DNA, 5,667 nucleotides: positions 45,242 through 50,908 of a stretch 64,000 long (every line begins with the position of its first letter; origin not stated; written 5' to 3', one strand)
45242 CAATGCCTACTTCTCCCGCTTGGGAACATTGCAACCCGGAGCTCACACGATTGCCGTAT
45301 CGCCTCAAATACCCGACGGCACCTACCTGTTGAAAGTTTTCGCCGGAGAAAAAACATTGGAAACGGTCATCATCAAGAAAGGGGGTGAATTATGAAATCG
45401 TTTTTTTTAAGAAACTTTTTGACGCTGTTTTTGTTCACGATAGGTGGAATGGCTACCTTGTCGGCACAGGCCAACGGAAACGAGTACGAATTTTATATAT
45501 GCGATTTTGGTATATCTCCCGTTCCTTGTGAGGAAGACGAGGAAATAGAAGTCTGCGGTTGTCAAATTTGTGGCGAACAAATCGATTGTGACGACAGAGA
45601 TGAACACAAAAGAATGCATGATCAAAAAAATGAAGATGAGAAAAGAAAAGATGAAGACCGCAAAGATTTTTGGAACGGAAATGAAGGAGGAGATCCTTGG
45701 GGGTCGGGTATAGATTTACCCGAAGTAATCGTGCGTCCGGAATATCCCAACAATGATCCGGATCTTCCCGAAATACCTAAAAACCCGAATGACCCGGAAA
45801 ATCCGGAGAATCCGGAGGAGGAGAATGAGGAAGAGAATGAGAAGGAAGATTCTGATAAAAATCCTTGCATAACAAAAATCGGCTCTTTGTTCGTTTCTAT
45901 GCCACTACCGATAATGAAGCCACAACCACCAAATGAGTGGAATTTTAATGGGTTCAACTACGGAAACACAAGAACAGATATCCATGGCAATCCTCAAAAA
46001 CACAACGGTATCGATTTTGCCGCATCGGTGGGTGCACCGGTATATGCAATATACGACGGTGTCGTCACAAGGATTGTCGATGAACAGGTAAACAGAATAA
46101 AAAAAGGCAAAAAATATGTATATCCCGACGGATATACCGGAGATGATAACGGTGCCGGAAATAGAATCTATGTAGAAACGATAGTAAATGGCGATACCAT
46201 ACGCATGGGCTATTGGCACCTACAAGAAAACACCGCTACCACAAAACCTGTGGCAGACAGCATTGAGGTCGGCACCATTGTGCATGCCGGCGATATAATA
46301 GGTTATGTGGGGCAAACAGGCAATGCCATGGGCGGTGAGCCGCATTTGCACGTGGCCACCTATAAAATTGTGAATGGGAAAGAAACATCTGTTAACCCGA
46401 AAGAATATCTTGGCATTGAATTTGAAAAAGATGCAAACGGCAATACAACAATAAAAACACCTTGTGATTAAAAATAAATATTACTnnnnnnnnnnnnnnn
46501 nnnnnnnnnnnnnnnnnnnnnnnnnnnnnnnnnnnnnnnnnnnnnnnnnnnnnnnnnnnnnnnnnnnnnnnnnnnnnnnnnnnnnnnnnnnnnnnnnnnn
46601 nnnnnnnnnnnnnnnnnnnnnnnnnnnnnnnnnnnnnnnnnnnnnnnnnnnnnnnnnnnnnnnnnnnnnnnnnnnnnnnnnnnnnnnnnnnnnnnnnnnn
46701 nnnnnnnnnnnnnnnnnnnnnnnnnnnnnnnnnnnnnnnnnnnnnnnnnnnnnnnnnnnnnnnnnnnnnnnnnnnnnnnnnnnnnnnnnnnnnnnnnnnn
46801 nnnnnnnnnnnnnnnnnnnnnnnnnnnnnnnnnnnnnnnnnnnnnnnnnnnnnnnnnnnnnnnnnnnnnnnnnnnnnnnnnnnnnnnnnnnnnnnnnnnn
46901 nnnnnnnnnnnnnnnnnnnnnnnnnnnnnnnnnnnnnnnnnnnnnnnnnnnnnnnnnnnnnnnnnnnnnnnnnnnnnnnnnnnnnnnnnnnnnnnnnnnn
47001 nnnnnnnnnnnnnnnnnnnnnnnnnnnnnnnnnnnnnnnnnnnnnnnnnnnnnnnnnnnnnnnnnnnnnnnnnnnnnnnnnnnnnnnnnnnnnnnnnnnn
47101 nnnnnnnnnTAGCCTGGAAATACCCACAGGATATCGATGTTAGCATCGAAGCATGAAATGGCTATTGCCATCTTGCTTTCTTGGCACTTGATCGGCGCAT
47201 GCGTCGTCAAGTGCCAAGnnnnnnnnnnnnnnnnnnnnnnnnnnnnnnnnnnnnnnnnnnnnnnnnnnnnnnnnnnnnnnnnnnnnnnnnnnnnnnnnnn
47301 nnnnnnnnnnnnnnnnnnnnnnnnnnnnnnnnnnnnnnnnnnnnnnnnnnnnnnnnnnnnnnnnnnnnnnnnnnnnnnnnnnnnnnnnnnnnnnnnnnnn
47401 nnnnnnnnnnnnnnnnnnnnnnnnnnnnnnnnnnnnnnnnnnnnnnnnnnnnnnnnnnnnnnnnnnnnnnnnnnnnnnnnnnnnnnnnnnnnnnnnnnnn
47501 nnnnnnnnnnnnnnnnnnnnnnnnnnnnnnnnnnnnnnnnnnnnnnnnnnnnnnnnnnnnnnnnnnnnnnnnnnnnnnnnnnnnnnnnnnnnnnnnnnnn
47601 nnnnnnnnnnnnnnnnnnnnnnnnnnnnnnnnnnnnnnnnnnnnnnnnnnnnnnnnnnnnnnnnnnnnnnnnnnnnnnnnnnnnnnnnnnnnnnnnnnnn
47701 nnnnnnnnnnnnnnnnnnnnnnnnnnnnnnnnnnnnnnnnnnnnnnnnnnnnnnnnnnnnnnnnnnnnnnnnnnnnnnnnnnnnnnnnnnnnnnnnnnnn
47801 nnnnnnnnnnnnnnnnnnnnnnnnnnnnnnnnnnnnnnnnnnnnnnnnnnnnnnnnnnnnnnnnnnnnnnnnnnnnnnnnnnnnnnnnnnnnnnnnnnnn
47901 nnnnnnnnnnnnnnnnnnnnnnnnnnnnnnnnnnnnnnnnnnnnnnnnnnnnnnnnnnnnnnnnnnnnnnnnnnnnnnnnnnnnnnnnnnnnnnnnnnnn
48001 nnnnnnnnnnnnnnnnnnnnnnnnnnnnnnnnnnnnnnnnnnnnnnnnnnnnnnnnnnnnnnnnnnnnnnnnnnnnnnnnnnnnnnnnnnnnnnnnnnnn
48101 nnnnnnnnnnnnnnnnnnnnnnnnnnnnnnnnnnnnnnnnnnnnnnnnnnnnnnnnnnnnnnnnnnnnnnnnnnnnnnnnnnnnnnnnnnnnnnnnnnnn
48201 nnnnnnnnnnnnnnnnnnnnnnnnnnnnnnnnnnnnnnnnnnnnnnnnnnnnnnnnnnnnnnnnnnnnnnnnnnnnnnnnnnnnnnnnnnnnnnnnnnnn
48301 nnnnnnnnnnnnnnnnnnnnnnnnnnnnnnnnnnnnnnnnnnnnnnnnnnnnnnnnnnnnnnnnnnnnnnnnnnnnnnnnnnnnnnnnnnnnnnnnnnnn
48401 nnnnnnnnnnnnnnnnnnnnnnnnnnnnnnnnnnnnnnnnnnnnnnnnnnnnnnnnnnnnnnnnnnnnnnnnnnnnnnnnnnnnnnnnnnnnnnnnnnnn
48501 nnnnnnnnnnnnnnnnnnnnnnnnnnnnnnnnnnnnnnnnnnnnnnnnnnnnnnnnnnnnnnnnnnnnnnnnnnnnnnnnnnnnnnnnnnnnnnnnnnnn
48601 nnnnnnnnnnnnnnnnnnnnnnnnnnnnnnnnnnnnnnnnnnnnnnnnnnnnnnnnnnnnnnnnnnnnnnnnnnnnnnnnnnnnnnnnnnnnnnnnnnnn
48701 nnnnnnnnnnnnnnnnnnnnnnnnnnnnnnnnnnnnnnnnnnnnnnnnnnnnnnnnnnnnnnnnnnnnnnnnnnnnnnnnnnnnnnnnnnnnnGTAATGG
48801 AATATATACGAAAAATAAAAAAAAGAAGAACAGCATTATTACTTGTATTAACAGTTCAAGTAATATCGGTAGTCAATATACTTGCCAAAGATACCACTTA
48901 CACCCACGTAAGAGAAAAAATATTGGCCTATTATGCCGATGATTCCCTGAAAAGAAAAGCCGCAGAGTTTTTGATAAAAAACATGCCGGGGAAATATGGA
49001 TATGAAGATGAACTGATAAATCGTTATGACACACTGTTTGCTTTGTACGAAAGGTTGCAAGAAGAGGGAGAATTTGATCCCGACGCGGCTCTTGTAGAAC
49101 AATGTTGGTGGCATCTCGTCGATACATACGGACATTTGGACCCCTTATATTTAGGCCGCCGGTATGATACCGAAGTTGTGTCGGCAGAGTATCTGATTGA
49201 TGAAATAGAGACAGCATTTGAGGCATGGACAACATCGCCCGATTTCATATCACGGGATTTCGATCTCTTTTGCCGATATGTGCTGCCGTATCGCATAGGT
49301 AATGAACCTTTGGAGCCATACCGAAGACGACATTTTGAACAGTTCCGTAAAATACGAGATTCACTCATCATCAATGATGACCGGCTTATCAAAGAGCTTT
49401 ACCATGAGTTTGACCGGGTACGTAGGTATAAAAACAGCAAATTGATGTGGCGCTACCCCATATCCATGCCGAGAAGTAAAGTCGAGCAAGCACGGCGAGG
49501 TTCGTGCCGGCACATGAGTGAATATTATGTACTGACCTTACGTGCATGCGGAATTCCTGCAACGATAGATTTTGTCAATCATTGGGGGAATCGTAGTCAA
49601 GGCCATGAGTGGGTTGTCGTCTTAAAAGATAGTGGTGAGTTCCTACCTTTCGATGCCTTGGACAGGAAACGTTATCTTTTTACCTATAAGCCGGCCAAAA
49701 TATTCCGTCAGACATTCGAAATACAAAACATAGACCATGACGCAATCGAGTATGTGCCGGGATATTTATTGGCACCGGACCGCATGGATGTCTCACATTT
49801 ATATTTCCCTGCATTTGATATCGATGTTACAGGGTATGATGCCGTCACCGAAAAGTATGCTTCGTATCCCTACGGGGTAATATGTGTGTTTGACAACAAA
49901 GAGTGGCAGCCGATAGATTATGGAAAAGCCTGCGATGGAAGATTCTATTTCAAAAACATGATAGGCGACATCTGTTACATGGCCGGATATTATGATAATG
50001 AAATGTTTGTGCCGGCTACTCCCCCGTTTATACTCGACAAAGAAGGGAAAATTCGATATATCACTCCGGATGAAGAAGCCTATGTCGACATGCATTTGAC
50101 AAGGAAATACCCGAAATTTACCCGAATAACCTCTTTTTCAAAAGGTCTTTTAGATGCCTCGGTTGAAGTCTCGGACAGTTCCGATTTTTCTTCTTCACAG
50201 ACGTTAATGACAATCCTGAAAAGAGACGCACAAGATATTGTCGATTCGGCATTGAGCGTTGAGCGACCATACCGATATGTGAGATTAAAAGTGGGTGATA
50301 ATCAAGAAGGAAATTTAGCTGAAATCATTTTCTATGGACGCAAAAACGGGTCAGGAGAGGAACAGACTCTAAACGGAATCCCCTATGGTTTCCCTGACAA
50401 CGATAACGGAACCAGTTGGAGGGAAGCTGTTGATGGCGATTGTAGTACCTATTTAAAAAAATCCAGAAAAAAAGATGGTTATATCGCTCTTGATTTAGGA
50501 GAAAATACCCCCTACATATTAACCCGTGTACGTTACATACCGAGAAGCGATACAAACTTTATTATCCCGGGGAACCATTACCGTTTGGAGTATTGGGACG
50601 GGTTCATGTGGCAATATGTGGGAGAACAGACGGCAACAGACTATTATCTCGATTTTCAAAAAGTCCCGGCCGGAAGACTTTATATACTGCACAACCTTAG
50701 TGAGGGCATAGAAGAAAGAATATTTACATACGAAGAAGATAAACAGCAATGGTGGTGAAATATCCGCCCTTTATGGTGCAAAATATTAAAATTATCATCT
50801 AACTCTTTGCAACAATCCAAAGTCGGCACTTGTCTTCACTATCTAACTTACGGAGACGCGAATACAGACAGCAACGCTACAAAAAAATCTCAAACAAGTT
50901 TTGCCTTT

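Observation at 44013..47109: Sel1/T9SS protein - secreted M23 peptidase - small secreted protein: candidate peptidoglycan-hydrolase toxin / immunity cassette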

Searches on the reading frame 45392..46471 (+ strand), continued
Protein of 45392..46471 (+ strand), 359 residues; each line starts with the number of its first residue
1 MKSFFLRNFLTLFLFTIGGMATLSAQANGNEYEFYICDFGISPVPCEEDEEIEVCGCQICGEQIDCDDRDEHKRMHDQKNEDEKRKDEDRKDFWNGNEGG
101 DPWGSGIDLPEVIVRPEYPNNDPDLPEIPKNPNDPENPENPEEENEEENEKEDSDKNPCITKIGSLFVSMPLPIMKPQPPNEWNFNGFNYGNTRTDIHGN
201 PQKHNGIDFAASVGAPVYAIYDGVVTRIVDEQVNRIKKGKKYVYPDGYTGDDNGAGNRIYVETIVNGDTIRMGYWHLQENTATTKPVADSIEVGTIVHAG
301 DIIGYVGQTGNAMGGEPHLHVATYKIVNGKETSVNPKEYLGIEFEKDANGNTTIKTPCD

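Call 76: find_encoding_contigs(protein=P0094, flank=6000, max_places=3)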
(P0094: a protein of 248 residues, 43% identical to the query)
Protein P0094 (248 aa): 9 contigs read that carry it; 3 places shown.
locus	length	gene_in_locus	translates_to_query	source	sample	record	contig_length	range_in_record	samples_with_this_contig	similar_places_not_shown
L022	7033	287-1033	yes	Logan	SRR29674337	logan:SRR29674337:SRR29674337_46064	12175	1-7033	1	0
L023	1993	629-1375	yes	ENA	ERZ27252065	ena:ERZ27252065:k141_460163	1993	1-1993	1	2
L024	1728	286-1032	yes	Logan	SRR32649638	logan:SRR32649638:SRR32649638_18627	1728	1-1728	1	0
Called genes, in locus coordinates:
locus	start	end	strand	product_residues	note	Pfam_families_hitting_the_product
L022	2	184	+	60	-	?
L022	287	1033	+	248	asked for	PF01551:Peptidase_M23 (weak)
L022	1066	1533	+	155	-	-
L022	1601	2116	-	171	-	PF02870:Methyltransf_1N, PF01035:DNA_binding_1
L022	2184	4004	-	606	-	PF01321:Creatinase_N, PF16189:Creatinase_N_2, PF00557:Peptidase_M24, PF16188:Peptidase_M24_C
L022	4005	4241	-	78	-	-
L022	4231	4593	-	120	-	-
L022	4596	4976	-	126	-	-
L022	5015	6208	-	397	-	PF04055:Radical_SAM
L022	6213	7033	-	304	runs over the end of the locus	PF28533:DUF8429, PF28532:DUF8428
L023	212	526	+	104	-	-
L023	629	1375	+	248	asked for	PF01551:Peptidase_M23 (weak)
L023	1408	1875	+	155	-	-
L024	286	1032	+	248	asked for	PF01551:Peptidase_M23 (weak)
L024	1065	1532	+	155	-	-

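Call 83: search_protein_families(library=phrogs, proteins=[window:45392-46471:+], max_evalue=0.001)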
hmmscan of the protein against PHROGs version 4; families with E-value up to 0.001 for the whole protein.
window:45392-46471:+ (359 aa): 15 families
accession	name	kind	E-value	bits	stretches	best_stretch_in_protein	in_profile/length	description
phrog_6700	-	lysis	3.7e-13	48.3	1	190-333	2612-2719/2898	endolysin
phrog_7767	-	other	1.1e-11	45.8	1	200-348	17-127/194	metallo-endopeptidase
phrog_3578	-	lysis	4.4e-11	43.8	1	190-347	220-363/405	endolysin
phrog_3084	-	lysis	3.6e-10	40.4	1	288-340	80-134/468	endolysin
phrog_880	-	lysis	6e-10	40.1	1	287-340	85-136/435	endolysin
phrog_10030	-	tail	2.4e-09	36.1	1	202-326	1912-2008/2105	tail length tape measure protein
phrog_14988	-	other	9.3e-09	36.4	1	197-324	26-127/272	peptidase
phrog_1067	-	head and packaging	3.9e-07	29.9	1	170-342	739-865/991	minor head protein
phrog_16615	-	other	6.5e-06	26.2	0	291-337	474-514/529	peptidase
phrog_33207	-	other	8.2e-06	26.8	0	289-348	83-137/240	metallo-endopeptidase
phrog_28089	-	lysis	2.3e-05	23.4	1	204-341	590-698/1141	endolysin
phrog_28672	-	other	0.00015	21.5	0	290-329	342-378/397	metallo-endopeptidase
phrog_4070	-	tail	0.00042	19.5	1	187-340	609-727/989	tail length tape measure protein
phrog_8537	-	unknown function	0.00061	20.2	0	270-341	57-119/384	-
phrog_21656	-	other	0.00066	18.8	0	191-342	626-746/1022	peptidase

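Call 94: search_protein_families(library=pfam, alignment_id=A7, max_evalue=0.001)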
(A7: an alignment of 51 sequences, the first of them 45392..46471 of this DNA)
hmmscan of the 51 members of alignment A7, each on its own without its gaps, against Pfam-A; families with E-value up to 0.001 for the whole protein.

A. member 1, window:45392-46471:+ (359 aa): 1 family
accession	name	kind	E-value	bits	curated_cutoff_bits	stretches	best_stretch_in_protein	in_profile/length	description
PF01551.29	Peptidase_M23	-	5.1e-14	52.7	28.7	1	203-336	2-96/96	Peptidase family M23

B. families by the number of members that match (of 51 scanned): 10 families
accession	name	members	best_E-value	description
PF13529.12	Peptidase_C39_2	5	3.7e-11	Peptidase_C39 like family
PF01764.32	Lipase_3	4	6.8e-07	Lipase (class 3)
PF02176.24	zf-TRAF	3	0.00023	TRAF-type zinc finger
PF01551.29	Peptidase_M23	2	1.6e-15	Peptidase family M23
PF13913.12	zf-C2HC_2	2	0.00039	zinc-finger of a C2HC-type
PF15638.11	Tox-MPTase2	1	2.1e-19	Metallopeptidase toxin 2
PF25184.1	YxzE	1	0.00012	YxzE-like putative bacteriocin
PF05382.19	Amidase_5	1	0.00023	Bacteriophage peptidoglycan hydrolase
PF06904.17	Extensin-like_C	1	0.00041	Extensin-like protein C-terminus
PF12385.14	Peptidase_C70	1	0.00083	Papain-like cysteine protease AvrRpt2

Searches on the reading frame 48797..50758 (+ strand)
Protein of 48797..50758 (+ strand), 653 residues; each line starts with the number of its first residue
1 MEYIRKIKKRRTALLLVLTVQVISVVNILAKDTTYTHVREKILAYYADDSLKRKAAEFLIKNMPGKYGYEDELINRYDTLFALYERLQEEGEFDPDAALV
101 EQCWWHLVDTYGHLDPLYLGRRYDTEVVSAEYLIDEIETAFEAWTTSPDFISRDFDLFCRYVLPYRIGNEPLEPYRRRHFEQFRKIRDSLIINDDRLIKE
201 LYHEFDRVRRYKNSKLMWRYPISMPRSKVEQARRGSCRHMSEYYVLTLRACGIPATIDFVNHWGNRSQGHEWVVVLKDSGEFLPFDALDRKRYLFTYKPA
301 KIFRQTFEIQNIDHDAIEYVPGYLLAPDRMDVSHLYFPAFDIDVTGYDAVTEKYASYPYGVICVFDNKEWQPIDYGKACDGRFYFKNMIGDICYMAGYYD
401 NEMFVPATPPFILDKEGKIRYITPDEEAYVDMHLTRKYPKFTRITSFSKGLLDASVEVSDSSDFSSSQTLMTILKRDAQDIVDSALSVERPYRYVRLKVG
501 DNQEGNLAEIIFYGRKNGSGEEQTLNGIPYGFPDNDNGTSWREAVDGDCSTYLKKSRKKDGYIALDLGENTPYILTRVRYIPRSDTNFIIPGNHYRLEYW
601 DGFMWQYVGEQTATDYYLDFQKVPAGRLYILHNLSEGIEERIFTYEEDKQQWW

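Call 3: search_protein_families(library=pfam, proteins=[window:48797-50758:+], max_evalue=0.01)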
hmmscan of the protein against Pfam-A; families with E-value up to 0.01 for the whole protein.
window:48797-50758:+ (653 aa): 1 family
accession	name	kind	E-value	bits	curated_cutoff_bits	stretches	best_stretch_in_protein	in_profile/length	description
PF01841.26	Transglut_core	-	1.2e-06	29.2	23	1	225-287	42-108/108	Transglutaminase-like superfamily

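Call 4: search_protein_families(library=ncbifam, proteins=[window:48797-50758:+], max_evalue=0.01)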
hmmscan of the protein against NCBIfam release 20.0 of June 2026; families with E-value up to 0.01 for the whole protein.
window:48797-50758:+ (653 aa): 0 families

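Call 83: search_protein_families(library=phrogs, proteins=[window:48797-50758:+], max_evalue=0.001)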
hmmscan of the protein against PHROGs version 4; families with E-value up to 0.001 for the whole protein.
window:48797-50758:+ (653 aa): 0 families
